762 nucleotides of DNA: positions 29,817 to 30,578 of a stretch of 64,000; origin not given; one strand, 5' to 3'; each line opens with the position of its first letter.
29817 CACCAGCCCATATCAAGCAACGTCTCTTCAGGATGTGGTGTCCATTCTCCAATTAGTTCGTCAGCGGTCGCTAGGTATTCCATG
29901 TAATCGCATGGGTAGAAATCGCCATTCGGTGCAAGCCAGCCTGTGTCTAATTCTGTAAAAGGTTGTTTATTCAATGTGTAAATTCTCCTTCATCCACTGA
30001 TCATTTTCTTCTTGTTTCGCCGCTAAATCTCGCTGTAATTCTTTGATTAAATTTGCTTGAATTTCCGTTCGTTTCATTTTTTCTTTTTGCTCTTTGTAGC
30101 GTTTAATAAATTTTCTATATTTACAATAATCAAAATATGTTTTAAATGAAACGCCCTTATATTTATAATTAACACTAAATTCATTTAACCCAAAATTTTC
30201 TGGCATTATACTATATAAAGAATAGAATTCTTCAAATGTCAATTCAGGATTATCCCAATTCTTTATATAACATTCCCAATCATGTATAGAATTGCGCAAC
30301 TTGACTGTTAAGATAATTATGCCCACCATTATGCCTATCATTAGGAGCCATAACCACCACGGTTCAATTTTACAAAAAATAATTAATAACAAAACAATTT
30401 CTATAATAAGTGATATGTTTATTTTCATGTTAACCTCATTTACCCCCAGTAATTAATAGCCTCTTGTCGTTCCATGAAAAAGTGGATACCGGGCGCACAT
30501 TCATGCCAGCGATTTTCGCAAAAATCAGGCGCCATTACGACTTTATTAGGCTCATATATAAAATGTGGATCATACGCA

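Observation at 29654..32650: Diverged segmental duplication of a two-gene cassette (pentapeptide-like Cys-rich protein plus two-TM membrane protein)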

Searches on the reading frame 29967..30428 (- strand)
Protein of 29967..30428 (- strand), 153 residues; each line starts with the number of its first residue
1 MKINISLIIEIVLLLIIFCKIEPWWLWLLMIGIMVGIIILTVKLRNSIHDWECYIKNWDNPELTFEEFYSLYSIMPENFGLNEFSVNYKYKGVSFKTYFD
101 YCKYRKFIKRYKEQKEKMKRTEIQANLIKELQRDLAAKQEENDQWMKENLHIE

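Call 6: search_protein_families(library=pfam, proteins=[window:29967-30428:-], max_evalue=1)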
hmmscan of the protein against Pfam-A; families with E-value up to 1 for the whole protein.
window:29967-30428:- (153 aa): 3 families
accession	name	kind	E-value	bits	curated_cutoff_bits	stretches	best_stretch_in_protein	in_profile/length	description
PF12036.14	DUF3522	-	0.0058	17.2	29.3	1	10-56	102-143/188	Protein of unknown function (DUF3522)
PF04186.18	FxsA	-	0.079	13.5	25.2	1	5-61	5-62/109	FxsA cytoplasmic membrane protein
PF02366.24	PMT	-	0.36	10.8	22.7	0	96-121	20-45/245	Dolichyl-phosphate-mannose-protein mannosyltransferase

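Call 7: search_protein_families(library=phrogs, proteins=[window:29967-30428:-], max_evalue=0.1)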
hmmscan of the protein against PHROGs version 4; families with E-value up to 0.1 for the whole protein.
window:29967-30428:- (153 aa): 3 families
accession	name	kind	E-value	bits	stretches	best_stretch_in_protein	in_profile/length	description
phrog_28157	-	unknown function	0.0046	18.2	1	61-125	13-77/98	-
phrog_16176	-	unknown function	0.0046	16.8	1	42-141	44-146/477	-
phrog_9716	-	unknown function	0.045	14.7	1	99-134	81-116/197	-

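Call 18: find_homologous_proteins(query=A2, max_evalue=0.01)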
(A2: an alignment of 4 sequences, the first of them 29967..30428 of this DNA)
Query A2 (4 sequences) (153 aa, profile of the alignment): 185 proteins with E <= 0.01 among 353 candidates; the best 120 are listed.
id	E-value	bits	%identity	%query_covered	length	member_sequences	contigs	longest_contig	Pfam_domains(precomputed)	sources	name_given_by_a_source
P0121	4.4e-79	282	40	59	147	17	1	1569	-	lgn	-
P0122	4.8e-77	275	37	64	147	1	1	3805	-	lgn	-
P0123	1.4e-76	274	42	59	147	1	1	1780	-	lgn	-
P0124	2.8e-76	273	40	59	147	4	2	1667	-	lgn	-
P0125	3.1e-76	273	37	64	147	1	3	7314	-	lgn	-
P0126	3.8e-76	272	42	59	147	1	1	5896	-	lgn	-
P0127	1.1e-75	271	40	59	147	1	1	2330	-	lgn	-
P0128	2.6e-75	270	42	59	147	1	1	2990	-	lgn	-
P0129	2.9e-75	269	40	59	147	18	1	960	-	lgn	-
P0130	3.5e-74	266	38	59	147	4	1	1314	-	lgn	-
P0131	5.3e-74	265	40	59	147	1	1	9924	-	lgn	-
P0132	1.9e-73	263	39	63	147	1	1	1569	-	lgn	-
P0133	2.4e-73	263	37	59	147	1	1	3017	-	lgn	-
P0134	3.2e-73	263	40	59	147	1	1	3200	-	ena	-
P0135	3.7e-73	263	36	59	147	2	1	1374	-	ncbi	-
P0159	3.2e-55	204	44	59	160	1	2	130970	-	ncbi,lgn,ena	-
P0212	1.9e-47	179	77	97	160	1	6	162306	-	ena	-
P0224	4.7e-46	175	76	88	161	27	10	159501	-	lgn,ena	-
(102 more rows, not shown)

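Call 19: find_encoding_contigs(protein=P0212, flank=5000, max_places=2)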
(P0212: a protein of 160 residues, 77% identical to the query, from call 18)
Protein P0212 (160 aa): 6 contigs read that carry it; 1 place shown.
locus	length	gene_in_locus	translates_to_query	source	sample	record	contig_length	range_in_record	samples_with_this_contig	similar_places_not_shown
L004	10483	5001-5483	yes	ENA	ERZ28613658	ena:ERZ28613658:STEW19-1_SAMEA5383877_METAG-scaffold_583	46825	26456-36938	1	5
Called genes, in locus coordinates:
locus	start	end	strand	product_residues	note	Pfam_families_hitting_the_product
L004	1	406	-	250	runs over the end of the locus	-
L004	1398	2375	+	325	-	-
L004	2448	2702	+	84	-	-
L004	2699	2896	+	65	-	-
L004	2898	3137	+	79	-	-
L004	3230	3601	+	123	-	-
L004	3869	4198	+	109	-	-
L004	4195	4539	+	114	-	-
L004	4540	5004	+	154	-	PF19062:DUF5758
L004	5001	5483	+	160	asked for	-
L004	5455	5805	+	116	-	-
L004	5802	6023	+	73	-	-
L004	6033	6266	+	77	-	-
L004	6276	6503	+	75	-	-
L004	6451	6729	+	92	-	-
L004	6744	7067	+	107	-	-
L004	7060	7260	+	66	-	-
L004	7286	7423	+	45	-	-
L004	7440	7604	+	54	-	-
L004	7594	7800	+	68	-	-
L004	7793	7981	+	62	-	-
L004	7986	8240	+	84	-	-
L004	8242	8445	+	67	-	-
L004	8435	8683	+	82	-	PF14354:Lar_restr_allev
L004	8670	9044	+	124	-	-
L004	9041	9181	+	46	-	-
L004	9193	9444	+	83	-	-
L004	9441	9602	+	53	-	-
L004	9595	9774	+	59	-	-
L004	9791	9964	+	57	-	-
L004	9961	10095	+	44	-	-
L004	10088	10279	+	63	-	-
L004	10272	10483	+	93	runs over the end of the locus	-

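Call 20: find_encoding_contigs(protein=P0159, flank=5000, max_places=2)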
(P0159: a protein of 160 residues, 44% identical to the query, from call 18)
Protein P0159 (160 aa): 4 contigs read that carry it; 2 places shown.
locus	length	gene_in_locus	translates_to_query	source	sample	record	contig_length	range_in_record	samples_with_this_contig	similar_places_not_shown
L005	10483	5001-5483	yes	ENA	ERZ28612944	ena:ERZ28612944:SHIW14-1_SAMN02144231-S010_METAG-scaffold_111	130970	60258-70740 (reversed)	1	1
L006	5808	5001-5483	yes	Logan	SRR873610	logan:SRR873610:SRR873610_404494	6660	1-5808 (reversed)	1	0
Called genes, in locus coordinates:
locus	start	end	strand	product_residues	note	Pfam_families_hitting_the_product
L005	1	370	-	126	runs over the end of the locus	PF27269:YonG_N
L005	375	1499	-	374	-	-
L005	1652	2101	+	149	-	-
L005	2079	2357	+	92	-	-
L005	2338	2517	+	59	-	-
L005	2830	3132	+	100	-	-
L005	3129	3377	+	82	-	-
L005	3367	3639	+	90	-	-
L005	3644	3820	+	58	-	-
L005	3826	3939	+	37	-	-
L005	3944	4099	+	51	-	-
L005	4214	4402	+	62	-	-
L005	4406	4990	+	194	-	-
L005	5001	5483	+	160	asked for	-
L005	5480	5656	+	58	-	-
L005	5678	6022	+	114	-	-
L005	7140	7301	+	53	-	-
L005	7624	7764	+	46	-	-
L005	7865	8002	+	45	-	-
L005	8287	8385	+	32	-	-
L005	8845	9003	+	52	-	-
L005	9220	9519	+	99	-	-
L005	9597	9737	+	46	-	-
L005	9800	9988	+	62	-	-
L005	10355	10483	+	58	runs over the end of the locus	-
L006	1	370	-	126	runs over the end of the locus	PF27269:YonG_N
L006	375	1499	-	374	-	-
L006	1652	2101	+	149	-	-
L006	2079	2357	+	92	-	-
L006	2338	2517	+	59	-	-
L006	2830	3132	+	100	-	-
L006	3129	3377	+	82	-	-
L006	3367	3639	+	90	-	-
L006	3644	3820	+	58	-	-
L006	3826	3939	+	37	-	-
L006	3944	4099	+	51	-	-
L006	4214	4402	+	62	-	-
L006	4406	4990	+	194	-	-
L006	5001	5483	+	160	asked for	-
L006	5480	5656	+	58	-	-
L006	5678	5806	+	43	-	?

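Call 21: find_encoding_contigs(protein=P0224, flank=5000, max_places=3)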
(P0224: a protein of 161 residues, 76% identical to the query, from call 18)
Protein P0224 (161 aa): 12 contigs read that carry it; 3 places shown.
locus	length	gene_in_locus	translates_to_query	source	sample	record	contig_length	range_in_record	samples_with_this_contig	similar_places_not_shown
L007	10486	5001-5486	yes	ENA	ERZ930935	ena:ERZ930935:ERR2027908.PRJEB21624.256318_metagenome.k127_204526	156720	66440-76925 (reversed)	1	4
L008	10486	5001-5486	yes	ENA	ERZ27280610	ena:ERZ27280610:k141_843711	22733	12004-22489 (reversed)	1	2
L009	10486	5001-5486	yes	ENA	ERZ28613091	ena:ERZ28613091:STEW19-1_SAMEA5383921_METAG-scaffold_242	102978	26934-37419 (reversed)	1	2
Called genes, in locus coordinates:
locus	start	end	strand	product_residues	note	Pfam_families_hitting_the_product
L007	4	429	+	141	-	-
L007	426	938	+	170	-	-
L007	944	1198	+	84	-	-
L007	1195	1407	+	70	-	-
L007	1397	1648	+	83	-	-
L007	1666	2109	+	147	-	-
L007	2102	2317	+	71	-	-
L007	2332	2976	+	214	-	PF19062:DUF5758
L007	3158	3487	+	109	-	-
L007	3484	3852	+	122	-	PF10686:YAcAr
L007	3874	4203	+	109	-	-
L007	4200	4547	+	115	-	-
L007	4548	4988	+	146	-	PF19062:DUF5758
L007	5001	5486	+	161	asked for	-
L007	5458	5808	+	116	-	-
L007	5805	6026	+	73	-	-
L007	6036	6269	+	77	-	-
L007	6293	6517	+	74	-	-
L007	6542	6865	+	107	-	-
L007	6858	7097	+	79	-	-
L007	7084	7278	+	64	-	-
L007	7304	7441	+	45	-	-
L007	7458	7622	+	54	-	-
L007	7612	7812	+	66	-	-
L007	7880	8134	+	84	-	-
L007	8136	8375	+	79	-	-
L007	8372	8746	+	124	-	-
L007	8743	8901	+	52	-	-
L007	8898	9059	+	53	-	-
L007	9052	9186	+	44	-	-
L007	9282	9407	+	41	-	-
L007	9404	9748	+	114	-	-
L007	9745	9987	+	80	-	-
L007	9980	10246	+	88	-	-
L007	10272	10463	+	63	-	PF13248:Zn_ribbon_3 (weak)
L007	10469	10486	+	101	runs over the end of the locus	-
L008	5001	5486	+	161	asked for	-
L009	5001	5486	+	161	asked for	-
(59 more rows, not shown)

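Call 24: search_protein_families(library=pfam, proteins=[L005:4406-4990:+, L007:4548-4988:+, L007:2332-2976:+, L007:2102-2317:+, L007:3158-3487:+], max_evalue=0.1)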
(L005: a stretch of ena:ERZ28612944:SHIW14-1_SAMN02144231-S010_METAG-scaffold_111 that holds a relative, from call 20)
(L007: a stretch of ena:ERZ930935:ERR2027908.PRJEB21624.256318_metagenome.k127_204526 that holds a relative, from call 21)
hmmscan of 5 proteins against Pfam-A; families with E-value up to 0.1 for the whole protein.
L005:4406-4990:+ (194 aa): 1 family
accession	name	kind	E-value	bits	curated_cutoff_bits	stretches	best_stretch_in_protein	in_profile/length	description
PF10973.13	DUF2799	-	0.052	14.4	25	0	65-87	30-51/86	Protein of unknown function (DUF2799)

L007:4548-4988:+ (146 aa): 1 family
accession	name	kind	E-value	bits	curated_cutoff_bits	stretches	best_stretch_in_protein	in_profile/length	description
PF19062.5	DUF5758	-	1.6e-32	112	26.9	1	26-140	2-105/105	Family of unknown function (DUF5758)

L007:2332-2976:+ (214 aa): 6 families
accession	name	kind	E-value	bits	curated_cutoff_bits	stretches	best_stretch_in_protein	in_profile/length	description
PF19062.5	DUF5758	-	1.4e-28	99.4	26.9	1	95-205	2-105/105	Family of unknown function (DUF5758)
PF13599.13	Pentapeptide_4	-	0.00021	21.7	38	1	23-61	5-43/78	Pentapeptide repeat region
PF13576.12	Pentapeptide_3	-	0.00062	20.4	27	1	27-59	2-36/48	Pentapeptide repeats (9 copies)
PF23299.1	DUF7081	-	0.021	15.8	27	1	91-120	11-40/96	Domain of unknown function (DUF7081)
PF24703.2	DUF7666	-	0.03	15.2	27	1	170-210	15-51/95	Domain of unknown function (DUF7666)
PF23894.2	LD_SV2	-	0.031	15.1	29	1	25-87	21-87/92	SV2A/B/C luminal domain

L007:2102-2317:+ (71 aa): 0 families

L007:3158-3487:+ (109 aa): 7 families
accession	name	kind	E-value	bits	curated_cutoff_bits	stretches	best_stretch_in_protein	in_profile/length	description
PF17032.10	Zn_ribbon_15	-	0.0016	19.7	28.9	1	80-101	52-73/73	zinc-ribbon family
PF23903.1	Phage_zn_bind_2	-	0.0028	18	27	0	96-107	33-44/44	Phage zinc binding domain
PF12773.13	DZR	-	0.004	17.7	27.3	1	83-104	1-22/45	Double zinc ribbon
PF18912.6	DZR_2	-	0.0055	17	27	1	80-105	21-47/56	Double zinc ribbon domain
PF24460.1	DUF7575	-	0.0063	16.3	28.5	0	96-105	5-14/28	Domain of unknown function (DUF7575)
PF13453.11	Zn_ribbon_TFIIB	-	0.035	13.9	22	0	96-105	1-10/41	Transcription factor zinc-finger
PF13248.11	Zn_ribbon_3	-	0.053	13.5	27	0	96-104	18-26/26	zinc-ribbon domain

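Call 61: search_protein_families(library=padloc, proteins=[window:29967-30428:-], max_evalue=0.1)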
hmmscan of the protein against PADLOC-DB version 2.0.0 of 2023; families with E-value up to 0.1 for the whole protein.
window:29967-30428:- (153 aa): 0 families

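Call 62: search_protein_families(library=ncbifam, proteins=[window:29967-30428:-], max_evalue=0.1)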
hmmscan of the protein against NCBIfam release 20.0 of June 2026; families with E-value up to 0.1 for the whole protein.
window:29967-30428:- (153 aa): 3 families
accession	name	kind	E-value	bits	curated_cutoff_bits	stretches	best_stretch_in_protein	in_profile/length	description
NF047997.1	SurfProtEsp73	equivalog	0.00092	17.6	1200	1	33-123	452-542/672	ECH_0525 family surface protein Esp73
NF040727.1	SBP_SaoB_CU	equivalog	0.015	14.3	140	1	100-150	207-256/262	ABC transporter substrate-binding (seleno)protein SaoB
TIGR02464.1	ribofla_fusion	equivalog_domain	0.061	13.6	73.7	1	78-149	15-80/153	riboflavin biosynthesis intermediates N-glycosidase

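Call 67: search_protein_representatives(alignment_id=A6)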
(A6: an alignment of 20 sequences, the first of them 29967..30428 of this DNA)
Query: 20 sequences, 149 profile positions. Proteins with E-value up to 0.001 (for the whole library): 354; up to 1e-10: 58; up to 1e-30: 5. The best 150 are listed.
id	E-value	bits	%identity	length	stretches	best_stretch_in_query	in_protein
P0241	6.8e-51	188.5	-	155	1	2-147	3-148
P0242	3.9e-49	182.7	-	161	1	3-145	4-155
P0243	1.7e-43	164.4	-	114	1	43-147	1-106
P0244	4.9e-34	133.7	-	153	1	4-147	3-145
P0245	1.7e-32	128.8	-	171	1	3-148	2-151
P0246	1.0e-29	119.8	-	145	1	21-147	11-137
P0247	1.3e-28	116.1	-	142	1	10-146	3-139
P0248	3.0e-28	115.0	-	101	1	69-146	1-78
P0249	1.1e-27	113.2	-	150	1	3-144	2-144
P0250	2.1e-25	105.8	-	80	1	69-146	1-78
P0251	1.2e-23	100.1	-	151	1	4-145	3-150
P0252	2.4e-23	99.1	-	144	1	9-143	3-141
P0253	3.9e-23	98.4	-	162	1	10-146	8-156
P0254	5.9e-22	94.5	-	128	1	25-143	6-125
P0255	1.3e-21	93.4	-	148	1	10-145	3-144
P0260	1.9e-18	83.1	-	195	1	24-146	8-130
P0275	2.3e-15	73.2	-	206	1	25-134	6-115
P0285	1.9e-13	66.9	-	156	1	19-144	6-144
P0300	3.1e-10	56.5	-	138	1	23-131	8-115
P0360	1.5e-07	47.8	-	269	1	26-129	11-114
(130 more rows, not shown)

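Call 73: find_related_loci(query=P0247, collection=viral_contigs, flank=4000)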
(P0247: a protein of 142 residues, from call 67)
Query P0247 (142 aa) in viral_contigs; peptide patterns used: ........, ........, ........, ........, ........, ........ (x = any residue, [..] = any of these).
49 stretches matched a pattern, but none encodes a relative of the query by tblastn (E <= 1e-3).

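Call 74: find_related_loci(query=P0260, collection=viral_contigs, flank=4000)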
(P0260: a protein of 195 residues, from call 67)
Query P0260 (195 aa) in viral_contigs; peptide patterns used: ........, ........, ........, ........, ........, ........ (x = any residue, [..] = any of these).
21 stretches matched a pattern, but none encodes a relative of the query by tblastn (E <= 1e-3).

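Call 75: find_encoding_contigs(protein=P0247, flank=4000, max_places=2)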
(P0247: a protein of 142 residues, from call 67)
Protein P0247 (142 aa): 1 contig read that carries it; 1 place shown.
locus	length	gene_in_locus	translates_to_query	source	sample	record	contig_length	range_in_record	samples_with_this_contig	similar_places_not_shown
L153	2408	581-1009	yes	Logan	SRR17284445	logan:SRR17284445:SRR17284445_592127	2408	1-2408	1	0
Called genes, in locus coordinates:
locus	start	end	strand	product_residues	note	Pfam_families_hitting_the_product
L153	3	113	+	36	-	?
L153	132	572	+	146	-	-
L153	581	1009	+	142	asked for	-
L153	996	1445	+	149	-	-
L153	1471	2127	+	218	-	-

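Call 76: find_encoding_contigs(protein=P0260, flank=5000, max_places=2)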
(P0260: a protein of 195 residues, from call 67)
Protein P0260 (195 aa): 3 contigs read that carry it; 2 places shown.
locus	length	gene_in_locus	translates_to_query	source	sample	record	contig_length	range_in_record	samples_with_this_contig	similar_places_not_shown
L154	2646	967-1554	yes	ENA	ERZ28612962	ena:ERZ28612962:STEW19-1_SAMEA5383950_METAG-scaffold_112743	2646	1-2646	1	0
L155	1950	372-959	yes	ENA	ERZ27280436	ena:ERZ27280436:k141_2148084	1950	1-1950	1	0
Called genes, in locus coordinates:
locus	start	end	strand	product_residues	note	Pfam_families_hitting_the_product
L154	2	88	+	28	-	?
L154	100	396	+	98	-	-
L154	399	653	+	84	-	-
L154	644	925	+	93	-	-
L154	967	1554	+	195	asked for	-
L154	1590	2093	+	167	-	-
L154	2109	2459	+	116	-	-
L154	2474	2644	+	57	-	?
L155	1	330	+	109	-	?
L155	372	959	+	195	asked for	-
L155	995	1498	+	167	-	-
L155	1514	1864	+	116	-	-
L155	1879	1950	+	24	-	?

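Call 77: find_encoding_contigs(protein=P0285, flank=5000, max_places=2)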
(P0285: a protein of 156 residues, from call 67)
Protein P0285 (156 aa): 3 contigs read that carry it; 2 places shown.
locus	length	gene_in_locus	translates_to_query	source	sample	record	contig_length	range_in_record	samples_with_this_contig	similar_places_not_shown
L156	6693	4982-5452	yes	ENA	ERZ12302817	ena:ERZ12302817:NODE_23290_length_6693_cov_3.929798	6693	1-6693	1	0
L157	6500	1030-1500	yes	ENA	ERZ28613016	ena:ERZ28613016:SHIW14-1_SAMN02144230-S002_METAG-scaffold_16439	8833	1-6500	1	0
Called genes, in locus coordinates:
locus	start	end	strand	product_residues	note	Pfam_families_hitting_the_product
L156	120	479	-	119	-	-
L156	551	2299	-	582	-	-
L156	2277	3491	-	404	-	PF27269:YonG_N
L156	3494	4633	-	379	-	-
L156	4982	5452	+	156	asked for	-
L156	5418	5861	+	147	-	-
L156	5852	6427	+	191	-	-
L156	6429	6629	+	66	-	-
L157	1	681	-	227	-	?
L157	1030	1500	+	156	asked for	-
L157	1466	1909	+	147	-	-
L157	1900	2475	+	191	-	-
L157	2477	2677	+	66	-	-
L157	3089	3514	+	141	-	-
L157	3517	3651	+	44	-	-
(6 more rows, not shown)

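Call 78: find_encoding_contigs(protein=P0300, flank=5000, max_places=2)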
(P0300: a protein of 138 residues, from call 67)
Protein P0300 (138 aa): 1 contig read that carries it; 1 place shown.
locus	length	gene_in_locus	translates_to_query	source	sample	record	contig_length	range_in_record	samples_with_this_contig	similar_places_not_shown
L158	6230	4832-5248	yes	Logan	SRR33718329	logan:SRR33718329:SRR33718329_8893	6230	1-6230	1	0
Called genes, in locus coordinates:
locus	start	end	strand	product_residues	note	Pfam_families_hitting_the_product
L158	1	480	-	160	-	?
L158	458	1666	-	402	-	-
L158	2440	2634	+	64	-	-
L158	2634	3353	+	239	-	PF13576:Pentapeptide_3 (faint), PF13599:Pentapeptide_4 (faint), PF00805:Pentapeptide, PF19062:DUF5758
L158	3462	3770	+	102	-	PF04448:DUF551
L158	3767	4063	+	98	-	-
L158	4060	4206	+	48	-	-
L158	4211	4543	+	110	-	-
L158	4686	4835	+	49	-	-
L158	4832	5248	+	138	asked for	-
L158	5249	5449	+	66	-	-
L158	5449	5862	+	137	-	-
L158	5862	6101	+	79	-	-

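Call 82: search_dna_similar(query=window:29967-30428:-, collection=phages, mode=protein, max_evalue=0.01, max_rows=20)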
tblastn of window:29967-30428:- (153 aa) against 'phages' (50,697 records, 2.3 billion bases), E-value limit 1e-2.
No match.

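Call 84: search_protein_families(library=pfam, proteins=[P0260, P0360, P0275], max_evalue=0.01)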
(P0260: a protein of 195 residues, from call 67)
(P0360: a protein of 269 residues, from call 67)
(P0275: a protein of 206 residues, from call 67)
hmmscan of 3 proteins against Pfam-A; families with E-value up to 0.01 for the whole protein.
P0260 (195 aa): 0 families

P0360 (269 aa): 0 families

P0275 (206 aa): 1 family
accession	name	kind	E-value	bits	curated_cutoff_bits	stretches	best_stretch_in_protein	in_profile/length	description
PF09840.14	DUF2067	-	0.00086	19.4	24.9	1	58-116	74-130/187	Uncharacterized protein conserved in archaea (DUF2067)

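Call 94: search_protein_families(library=phrogs, alignment_id=A7, max_evalue=0.001)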
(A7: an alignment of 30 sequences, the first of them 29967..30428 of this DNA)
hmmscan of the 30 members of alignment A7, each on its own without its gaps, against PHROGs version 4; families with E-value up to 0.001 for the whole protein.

A. member 1, window:29967-30428:- (153 aa): 0 families

B. families by the number of members that match (of 30 scanned): 1 family
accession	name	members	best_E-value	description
phrog_29497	-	1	0.00026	-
